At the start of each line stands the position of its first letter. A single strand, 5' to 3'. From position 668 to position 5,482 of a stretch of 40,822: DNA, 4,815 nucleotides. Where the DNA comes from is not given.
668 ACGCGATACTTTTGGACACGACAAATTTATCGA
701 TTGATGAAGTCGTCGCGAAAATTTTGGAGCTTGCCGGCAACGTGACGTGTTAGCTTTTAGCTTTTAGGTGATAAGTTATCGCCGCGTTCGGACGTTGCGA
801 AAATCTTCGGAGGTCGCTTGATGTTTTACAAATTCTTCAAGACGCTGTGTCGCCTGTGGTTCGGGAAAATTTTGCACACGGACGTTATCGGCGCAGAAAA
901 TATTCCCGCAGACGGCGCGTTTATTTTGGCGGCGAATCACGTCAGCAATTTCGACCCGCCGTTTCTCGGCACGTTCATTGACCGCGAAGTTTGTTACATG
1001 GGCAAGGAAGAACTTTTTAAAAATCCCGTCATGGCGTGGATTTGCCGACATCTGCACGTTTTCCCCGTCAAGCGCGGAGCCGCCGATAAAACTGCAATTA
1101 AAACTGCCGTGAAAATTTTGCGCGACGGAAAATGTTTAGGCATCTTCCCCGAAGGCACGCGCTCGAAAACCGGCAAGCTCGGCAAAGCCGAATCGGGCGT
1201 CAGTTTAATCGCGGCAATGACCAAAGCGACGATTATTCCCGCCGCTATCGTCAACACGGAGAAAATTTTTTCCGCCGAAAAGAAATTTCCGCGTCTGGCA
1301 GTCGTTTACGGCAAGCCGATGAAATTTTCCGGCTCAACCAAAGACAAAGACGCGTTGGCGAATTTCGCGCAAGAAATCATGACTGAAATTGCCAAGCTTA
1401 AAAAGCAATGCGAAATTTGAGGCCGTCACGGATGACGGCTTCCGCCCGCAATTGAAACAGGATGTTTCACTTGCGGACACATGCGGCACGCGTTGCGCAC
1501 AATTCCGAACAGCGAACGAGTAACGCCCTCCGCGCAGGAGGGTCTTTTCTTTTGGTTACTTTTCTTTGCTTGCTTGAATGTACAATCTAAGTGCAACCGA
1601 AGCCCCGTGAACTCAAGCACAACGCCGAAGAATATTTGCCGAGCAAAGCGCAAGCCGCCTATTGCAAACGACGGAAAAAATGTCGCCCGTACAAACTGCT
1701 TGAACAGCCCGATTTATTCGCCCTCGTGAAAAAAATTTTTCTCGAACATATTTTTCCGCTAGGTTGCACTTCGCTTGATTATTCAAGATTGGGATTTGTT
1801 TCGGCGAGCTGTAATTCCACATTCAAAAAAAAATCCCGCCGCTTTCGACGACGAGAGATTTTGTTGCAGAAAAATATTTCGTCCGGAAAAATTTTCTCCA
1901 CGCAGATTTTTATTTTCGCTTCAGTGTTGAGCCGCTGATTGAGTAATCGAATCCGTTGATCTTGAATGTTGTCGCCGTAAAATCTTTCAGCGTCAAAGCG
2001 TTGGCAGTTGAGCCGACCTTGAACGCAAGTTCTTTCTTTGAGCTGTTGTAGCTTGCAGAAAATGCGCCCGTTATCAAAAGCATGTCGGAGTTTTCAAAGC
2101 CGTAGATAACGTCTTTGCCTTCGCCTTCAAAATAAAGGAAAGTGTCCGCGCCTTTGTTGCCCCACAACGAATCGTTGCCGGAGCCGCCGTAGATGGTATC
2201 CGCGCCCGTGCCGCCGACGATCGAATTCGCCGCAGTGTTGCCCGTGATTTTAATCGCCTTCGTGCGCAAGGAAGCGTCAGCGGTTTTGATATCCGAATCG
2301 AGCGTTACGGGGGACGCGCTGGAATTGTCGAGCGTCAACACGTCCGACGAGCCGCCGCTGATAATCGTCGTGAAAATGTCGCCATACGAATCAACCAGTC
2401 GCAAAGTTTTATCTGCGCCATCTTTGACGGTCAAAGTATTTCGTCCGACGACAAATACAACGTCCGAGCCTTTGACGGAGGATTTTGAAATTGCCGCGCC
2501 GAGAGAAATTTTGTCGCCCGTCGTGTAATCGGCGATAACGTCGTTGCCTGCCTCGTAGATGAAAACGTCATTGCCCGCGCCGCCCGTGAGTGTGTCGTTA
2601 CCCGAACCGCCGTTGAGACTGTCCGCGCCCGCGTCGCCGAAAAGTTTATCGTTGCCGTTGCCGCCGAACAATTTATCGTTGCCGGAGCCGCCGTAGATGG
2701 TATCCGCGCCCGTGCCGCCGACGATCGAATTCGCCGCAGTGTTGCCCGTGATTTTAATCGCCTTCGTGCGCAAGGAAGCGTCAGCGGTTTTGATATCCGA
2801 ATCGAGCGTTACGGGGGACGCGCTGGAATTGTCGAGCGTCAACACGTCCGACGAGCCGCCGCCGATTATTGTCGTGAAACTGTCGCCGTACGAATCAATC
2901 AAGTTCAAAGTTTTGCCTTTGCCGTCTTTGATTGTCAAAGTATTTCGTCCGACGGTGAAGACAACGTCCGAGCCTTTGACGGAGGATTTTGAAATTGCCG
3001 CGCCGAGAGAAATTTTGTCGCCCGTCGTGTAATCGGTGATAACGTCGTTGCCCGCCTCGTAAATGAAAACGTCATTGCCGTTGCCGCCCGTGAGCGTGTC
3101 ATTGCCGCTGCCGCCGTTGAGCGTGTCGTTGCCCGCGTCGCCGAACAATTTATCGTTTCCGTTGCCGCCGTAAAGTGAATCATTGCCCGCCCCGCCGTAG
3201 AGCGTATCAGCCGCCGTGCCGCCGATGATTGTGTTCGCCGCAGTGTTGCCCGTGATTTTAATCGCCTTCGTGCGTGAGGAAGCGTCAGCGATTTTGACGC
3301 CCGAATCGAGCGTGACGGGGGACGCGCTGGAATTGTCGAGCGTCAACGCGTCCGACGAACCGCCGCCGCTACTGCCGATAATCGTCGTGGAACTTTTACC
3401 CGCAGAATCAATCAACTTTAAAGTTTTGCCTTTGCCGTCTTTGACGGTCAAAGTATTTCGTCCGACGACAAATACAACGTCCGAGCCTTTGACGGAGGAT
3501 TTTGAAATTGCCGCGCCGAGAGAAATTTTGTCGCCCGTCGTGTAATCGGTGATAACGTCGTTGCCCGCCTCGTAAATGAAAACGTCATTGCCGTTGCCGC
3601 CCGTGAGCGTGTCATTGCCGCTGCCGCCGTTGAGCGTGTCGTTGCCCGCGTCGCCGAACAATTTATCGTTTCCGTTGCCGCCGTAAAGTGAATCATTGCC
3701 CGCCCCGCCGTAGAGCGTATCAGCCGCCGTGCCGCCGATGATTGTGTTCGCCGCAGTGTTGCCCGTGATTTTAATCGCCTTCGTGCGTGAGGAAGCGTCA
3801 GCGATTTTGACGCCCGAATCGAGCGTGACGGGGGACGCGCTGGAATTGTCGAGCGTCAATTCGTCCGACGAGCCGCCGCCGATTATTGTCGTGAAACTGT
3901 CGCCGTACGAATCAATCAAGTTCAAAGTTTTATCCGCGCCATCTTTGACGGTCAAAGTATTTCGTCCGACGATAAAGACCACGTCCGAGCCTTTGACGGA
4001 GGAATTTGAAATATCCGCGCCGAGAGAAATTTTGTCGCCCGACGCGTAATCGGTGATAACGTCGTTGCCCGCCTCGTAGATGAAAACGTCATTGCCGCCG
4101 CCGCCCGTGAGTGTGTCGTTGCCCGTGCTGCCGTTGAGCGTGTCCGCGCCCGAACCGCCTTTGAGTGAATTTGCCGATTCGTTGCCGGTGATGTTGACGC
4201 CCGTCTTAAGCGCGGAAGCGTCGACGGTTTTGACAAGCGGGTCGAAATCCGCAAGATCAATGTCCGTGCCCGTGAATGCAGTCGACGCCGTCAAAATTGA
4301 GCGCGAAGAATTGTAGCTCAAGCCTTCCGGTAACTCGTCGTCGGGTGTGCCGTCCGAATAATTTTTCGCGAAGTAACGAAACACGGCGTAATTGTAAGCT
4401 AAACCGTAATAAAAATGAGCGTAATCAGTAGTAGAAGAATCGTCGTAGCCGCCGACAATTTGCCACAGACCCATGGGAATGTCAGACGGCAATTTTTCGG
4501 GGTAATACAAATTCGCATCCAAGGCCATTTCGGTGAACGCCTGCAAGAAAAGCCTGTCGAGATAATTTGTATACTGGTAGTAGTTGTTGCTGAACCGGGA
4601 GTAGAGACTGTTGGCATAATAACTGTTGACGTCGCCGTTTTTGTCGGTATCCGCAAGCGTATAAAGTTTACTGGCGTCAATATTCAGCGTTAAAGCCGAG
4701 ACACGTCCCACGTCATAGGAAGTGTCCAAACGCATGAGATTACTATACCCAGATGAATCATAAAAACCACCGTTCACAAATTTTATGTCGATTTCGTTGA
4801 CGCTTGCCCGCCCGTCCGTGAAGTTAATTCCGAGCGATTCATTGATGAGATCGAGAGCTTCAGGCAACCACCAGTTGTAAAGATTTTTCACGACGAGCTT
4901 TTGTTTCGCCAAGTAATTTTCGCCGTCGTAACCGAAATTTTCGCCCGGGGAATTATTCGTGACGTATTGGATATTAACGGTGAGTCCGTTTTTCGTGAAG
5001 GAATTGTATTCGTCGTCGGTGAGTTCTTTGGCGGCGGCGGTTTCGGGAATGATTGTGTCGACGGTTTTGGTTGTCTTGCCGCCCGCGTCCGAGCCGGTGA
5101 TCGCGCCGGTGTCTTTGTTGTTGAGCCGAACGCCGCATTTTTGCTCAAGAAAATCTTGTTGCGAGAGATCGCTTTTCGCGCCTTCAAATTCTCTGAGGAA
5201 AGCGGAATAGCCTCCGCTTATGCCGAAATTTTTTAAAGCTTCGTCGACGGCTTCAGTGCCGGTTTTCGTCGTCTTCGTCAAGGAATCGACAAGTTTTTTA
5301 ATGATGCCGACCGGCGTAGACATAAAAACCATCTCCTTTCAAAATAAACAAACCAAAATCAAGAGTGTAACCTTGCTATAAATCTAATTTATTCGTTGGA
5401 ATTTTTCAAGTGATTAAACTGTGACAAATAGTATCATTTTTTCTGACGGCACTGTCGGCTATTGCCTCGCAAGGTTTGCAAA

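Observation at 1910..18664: Head-to-tail array of giant RTX/beta-roll paralogs with a shared C-terminal module and no secretion genes nearby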

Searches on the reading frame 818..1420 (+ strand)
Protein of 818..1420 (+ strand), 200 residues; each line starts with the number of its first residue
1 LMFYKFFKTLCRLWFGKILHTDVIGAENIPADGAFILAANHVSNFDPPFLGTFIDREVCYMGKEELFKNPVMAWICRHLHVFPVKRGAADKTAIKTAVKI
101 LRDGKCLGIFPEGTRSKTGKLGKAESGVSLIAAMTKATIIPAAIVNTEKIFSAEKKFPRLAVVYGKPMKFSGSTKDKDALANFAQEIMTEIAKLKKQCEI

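Call 10: search_protein_families(library=pfam, proteins=[window:818-1420:+], max_evalue=0.001)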
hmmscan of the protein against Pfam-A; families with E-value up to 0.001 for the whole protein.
window:818-1420:+ (200 aa): 1 family
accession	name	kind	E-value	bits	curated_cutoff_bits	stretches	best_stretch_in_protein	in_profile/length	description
PF01553.26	Acyltransferase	-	6.1e-30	104.2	23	1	22-144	3-131/132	Acyltransferase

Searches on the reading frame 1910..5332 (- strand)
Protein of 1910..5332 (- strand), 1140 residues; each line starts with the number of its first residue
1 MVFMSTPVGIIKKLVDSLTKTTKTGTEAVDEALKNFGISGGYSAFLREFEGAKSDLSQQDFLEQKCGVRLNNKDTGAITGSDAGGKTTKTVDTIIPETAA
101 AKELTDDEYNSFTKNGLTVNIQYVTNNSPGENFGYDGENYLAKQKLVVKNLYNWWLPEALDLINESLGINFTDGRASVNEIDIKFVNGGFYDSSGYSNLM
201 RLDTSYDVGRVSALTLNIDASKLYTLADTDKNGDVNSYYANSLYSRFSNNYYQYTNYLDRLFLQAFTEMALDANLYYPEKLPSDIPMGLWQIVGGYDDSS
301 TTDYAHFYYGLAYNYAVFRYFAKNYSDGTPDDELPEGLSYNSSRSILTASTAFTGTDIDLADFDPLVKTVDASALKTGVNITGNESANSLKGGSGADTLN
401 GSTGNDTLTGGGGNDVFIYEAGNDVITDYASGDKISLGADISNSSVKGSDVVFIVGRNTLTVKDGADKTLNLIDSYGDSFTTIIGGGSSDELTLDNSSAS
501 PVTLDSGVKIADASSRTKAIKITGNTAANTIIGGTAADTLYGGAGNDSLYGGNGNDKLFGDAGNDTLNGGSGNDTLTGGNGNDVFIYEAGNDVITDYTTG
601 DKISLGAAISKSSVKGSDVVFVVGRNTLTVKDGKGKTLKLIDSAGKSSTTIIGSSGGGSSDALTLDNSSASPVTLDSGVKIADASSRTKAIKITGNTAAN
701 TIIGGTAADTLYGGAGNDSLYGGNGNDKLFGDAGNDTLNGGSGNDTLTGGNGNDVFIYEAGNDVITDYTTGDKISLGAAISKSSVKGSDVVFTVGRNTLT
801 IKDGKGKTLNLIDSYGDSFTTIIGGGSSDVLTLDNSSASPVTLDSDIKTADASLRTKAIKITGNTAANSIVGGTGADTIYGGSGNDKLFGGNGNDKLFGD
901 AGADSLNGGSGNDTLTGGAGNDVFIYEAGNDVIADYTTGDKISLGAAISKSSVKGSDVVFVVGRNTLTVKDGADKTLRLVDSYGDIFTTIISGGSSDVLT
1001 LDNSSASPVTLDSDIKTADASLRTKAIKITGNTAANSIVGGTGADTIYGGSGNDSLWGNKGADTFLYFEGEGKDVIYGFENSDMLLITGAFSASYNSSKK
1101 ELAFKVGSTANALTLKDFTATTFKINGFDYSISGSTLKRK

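Call 7: search_protein_families(library=pfam, proteins=[window:1910-5332:-], max_evalue=0.01)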
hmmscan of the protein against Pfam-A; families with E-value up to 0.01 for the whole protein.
window:1910-5332:- (1140 aa): 3 families
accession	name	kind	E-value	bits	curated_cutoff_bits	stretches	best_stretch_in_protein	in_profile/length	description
PF00353.25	HemolysinCabind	-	4.3e-76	250.7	23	8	862-897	1-36/36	RTX calcium-binding nonapeptide repeat (4 copies)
PF04969.22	CS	-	0.0001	23.6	21.3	0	600-642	9-50/78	CS domain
PF13598.12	DUF4139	-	0.00034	20.8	31.8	0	423-522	76-175/205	Domain of unknown function (DUF4139)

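Call 9: search_protein_families(library=ncbifam, proteins=[window:1910-5332:-], max_evalue=1)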
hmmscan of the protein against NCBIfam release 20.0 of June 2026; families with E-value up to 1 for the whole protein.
window:1910-5332:- (1140 aa): 10 families
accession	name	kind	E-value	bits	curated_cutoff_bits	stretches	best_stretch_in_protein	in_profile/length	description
NF035945.1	Zn_serralysin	subfamily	1.6e-60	205.6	500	8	1029-1071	331-373/462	serralysin family metalloprotease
NF033943.0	RTX_toxin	subfamily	2.7e-54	184.7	1000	5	692-803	734-843/930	RTX family hemolysin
NF050046.1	PueAB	exception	3.2e-50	171.2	670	5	527-623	486-585/616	polyurethane esterase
NF052454.1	BtaGlycanEglC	equivalog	2.6e-47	161.8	700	8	1030-1138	104-218/459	endo-1,3-1,4-beta-glycanase EglC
NF053766.1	ZapA_metallo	exception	1.3e-41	143.2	940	5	511-644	313-449/483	ZapA family metalloprotease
NF046115.1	Ca_rpt_SMc04171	equivalog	4.7e-38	131.7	625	4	421-775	149-516/574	SMc04171 family calcium-binding repeat protein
NF033203.1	entero_EhxA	exception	3e-28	98.5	2000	5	524-610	725-811/997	enterohemolysin EhxA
NF033876.2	flagella_HExxH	equivalog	1.3e-12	47.9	205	2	11-112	222-314/384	flagellinolysin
NF051884.1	ProteaseSapA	equivalog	1.4e-11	43.8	1200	8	889-983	325-412/644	protease SapA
TIGR01375.1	soxG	subfamily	0.5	10.2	143.95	0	502-538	64-99/152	sarcosine oxidase subunit gamma family protein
